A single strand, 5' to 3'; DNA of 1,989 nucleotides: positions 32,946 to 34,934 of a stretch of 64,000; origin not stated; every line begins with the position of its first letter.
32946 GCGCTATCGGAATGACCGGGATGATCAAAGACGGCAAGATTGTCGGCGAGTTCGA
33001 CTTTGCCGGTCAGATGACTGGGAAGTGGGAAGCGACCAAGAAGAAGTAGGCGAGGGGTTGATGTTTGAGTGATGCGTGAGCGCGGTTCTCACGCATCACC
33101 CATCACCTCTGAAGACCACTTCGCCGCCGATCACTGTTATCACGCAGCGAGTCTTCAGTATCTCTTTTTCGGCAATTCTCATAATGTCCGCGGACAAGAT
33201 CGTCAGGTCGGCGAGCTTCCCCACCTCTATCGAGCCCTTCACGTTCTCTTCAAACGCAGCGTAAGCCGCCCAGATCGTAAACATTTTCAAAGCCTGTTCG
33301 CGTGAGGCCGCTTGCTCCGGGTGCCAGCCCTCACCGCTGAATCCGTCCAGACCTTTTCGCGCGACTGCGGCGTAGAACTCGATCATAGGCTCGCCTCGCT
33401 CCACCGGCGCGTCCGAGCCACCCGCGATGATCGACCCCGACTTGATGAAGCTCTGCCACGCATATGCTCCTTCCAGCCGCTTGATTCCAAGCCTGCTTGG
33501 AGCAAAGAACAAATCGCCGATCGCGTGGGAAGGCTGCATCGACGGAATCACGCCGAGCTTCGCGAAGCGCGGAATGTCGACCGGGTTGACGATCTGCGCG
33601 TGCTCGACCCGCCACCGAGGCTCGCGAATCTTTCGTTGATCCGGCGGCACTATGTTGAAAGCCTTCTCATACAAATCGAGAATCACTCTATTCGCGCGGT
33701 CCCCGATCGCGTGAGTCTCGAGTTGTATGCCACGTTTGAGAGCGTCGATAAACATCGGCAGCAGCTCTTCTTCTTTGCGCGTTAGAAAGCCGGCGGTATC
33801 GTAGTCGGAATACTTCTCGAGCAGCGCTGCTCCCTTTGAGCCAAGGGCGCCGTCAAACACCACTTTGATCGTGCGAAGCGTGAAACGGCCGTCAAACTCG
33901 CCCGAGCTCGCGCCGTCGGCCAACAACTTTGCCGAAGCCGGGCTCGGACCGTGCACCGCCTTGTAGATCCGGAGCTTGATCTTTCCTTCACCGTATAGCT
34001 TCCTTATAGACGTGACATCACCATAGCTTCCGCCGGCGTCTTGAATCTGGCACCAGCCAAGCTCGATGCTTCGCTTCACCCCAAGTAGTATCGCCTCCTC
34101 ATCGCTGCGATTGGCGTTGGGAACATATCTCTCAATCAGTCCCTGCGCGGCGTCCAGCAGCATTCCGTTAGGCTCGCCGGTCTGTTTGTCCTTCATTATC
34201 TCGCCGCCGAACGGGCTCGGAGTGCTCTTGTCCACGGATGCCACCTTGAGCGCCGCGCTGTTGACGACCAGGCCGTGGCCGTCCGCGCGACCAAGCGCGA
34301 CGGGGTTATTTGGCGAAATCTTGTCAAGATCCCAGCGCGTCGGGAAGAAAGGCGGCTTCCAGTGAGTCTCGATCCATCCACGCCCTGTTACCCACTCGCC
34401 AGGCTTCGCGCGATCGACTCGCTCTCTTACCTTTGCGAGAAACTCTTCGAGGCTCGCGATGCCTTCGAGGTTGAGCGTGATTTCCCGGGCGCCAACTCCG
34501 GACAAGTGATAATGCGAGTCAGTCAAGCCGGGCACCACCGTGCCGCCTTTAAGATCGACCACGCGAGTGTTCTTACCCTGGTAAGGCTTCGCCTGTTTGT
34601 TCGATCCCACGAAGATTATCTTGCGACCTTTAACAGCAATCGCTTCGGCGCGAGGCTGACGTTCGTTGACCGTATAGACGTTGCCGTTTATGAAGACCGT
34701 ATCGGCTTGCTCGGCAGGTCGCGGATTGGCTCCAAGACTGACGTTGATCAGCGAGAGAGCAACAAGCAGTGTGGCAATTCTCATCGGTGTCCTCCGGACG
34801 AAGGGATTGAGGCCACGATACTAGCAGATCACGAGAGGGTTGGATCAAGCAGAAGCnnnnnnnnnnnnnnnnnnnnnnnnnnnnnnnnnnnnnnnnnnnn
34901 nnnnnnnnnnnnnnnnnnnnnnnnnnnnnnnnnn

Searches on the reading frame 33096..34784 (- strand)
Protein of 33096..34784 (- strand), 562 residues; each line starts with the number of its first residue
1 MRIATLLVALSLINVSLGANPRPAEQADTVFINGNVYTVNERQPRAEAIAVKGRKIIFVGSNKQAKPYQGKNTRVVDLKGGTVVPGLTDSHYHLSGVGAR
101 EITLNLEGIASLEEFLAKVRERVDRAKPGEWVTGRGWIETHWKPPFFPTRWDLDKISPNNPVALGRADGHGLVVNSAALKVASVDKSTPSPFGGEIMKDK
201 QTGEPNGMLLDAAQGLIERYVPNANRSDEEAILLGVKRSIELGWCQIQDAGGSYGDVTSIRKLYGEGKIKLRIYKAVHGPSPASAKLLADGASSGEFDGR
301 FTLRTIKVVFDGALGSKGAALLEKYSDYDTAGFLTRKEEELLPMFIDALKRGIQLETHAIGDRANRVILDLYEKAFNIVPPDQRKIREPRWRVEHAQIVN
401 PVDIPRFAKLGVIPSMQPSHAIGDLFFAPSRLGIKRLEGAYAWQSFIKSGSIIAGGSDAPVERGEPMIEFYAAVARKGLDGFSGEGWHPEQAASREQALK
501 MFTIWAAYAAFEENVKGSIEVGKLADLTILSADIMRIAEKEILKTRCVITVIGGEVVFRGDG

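Call 58: search_protein_families(library=pfam, proteins=[window:33096-34784:-], max_evalue=0.00001)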
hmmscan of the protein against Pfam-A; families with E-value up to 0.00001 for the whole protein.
window:33096-34784:- (562 aa): 2 families
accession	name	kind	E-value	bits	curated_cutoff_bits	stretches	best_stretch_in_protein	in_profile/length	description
PF07969.17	Amidohydro_3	-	9.7e-94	315.9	29.7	1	74-558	1-472/472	Amidohydrolase family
PF01979.26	Amidohydro_1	-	1.4e-07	31.5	25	0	488-542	276-334/345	Amidohydrolase family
